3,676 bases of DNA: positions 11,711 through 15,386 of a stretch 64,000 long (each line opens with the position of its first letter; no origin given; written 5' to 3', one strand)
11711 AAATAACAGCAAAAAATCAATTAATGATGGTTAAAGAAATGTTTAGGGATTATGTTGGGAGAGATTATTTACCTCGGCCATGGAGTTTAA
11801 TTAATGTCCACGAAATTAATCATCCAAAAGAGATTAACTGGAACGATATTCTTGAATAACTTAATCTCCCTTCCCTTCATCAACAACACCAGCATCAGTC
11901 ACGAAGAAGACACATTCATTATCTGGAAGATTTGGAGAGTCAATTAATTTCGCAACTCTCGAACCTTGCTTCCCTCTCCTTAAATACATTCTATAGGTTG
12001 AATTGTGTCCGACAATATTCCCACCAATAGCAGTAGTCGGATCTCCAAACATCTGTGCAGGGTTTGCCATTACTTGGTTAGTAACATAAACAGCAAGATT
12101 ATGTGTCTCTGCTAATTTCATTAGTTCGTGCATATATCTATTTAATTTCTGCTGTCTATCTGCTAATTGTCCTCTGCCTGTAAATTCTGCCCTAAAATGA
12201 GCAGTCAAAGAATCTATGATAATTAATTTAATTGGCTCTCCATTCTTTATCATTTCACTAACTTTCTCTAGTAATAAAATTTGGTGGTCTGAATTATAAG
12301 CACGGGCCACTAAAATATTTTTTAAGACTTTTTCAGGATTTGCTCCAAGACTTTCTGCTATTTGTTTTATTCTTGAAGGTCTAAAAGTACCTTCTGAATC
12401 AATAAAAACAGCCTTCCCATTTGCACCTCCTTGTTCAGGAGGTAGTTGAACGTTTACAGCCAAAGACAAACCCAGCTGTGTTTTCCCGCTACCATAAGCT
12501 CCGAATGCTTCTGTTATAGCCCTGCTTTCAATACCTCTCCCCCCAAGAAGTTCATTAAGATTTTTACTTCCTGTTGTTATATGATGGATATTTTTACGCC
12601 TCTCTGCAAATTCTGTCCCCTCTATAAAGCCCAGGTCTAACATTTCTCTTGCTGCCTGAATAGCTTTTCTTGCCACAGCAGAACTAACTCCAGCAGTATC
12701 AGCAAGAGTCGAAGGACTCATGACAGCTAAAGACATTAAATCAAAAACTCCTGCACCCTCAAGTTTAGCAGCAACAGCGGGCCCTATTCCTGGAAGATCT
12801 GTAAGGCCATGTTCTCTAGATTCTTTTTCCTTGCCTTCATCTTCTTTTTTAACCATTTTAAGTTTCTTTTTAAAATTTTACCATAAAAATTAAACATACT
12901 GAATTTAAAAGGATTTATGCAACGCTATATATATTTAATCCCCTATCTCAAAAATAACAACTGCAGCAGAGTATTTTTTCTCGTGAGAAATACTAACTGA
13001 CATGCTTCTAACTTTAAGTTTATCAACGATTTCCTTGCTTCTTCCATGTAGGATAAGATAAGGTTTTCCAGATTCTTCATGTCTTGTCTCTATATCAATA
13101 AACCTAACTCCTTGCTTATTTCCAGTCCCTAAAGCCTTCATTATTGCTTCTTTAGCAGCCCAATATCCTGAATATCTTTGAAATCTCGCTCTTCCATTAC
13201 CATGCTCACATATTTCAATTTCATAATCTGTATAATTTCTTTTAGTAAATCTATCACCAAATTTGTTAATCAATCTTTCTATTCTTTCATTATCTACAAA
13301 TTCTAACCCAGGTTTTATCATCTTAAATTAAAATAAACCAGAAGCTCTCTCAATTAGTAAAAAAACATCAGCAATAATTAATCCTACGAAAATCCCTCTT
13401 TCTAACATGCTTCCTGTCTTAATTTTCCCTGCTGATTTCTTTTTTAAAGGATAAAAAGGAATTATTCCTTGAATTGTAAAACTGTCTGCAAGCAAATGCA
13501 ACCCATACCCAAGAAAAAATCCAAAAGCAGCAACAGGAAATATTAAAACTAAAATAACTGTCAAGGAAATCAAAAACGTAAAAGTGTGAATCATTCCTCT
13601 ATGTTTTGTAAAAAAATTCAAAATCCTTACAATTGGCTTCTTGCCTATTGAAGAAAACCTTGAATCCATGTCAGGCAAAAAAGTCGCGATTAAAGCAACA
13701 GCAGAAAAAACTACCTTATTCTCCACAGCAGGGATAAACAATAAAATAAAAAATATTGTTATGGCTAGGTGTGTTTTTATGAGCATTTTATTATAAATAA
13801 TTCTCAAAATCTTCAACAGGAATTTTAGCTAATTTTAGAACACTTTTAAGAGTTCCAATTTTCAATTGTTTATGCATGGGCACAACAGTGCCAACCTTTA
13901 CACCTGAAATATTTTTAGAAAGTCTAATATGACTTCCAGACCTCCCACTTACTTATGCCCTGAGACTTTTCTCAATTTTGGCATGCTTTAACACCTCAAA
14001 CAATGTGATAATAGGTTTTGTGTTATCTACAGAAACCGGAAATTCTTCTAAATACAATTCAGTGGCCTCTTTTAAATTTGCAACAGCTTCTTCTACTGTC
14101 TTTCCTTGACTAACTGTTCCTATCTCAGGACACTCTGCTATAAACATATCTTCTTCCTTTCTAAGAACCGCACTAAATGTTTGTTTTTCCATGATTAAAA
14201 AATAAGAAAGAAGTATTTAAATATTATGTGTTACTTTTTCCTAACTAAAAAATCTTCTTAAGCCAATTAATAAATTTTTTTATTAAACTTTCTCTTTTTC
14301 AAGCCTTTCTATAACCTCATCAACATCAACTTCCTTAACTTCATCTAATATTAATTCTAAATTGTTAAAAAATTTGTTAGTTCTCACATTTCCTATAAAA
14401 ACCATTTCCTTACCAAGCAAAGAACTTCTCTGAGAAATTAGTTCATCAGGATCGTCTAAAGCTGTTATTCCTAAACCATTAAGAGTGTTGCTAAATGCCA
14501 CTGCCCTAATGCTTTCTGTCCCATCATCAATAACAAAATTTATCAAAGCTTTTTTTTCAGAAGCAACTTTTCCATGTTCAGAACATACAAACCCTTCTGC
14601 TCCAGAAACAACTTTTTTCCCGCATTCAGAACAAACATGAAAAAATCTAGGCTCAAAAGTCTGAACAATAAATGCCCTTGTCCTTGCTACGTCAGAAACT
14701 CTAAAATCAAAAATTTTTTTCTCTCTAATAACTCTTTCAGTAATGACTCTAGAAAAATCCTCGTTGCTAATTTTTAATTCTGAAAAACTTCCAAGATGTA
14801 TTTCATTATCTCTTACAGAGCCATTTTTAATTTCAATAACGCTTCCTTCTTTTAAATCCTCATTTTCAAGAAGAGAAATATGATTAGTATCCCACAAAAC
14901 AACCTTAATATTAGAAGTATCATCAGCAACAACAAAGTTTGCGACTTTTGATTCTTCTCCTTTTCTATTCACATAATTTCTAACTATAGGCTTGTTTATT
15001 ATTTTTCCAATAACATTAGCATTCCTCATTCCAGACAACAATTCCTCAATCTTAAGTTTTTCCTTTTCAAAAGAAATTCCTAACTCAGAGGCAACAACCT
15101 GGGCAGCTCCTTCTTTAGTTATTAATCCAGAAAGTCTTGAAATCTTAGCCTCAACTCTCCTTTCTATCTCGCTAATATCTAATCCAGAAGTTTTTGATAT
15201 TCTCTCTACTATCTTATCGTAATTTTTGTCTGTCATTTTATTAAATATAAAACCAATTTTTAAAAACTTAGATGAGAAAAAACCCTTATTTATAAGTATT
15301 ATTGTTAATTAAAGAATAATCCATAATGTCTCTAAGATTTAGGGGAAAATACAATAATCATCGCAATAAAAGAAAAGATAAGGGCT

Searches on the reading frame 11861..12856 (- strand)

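Call 9: search_protein_families(library=pfam, proteins=[window:11861-12856:-], max_evalue=0.01)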
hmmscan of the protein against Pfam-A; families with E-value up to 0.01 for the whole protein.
window:11861-12856:- (331 aa): 7 families
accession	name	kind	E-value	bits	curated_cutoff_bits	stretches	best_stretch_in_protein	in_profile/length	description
PF08423.17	Rad51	-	1.8e-90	302.9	22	1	86-326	1-243/244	Rad51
PF00154.27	RecA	-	2.2e-17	63.8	27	1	85-297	25-223/262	recA bacterial DNA recombination protein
PF14520.12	HHH_5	-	3.4e-08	34.3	27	1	18-71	4-57/57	Helix-hairpin-helix domain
PF13481.12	AAA_25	-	9.9e-06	25.7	27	1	109-259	30-187/195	AAA domain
PF06745.19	ATPase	-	5.6e-05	23.1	26.6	1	94-222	2-133/231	KaiC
PF11798.14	IMS_HHH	-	0.005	17.4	24.4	0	17-37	12-32/32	IMS family HHH motif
PF11731.14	Cdd1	-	0.006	17.2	25.5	0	16-54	6-44/86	Pathogenicity locus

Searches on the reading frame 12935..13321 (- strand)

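Call 75: search_protein_families(library=pfam, proteins=[window:12935-13321:-], max_evalue=0.001)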
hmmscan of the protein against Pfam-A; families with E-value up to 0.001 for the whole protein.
window:12935-13321:- (128 aa): 1 family
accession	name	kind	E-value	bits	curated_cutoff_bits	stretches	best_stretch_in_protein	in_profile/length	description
PF01648.25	ACPS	-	3.8e-16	59.6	25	1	9-106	4-103/111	4'-phosphopantetheinyl transferase superfamily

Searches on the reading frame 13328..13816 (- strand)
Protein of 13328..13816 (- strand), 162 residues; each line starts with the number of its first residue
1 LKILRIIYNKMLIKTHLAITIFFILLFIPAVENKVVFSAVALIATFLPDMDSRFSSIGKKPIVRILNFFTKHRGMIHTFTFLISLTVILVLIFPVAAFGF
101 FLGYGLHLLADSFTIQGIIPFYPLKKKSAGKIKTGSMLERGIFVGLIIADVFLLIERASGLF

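Call 75: search_protein_families(library=pfam, proteins=[window:13328-13816:-], max_evalue=0.001)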
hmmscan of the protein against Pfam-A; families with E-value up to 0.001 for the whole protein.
window:13328-13816:- (162 aa): 1 family
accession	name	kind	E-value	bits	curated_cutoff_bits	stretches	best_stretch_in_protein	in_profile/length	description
PF04307.19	YdjM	-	7.4e-19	68.3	29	1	11-144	1-138/176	YdjM inner membrane protein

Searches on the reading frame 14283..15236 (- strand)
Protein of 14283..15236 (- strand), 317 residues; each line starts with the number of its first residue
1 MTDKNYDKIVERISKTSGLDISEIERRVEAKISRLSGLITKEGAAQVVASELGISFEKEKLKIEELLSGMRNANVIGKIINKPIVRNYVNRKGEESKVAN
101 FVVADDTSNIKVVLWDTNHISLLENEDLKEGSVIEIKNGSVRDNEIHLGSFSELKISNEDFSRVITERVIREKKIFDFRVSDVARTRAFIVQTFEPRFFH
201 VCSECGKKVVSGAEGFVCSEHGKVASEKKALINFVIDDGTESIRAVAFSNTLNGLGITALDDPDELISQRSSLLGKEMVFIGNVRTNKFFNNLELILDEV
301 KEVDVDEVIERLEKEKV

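Call 75: search_protein_families(library=pfam, proteins=[window:14283-15236:-], max_evalue=0.001)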
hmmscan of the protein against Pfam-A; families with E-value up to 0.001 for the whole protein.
window:14283-15236:- (317 aa): 2 families
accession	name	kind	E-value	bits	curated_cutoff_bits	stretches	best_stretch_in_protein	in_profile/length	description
PF01336.31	tRNA_anti-codon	-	7.8e-10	39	27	1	89-144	7-60/75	OB-fold nucleic acid binding domain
PF24903.1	OB_MEIOB_N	-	9.1e-07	28.7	27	1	58-144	3-92/140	MEIOB, N-terminal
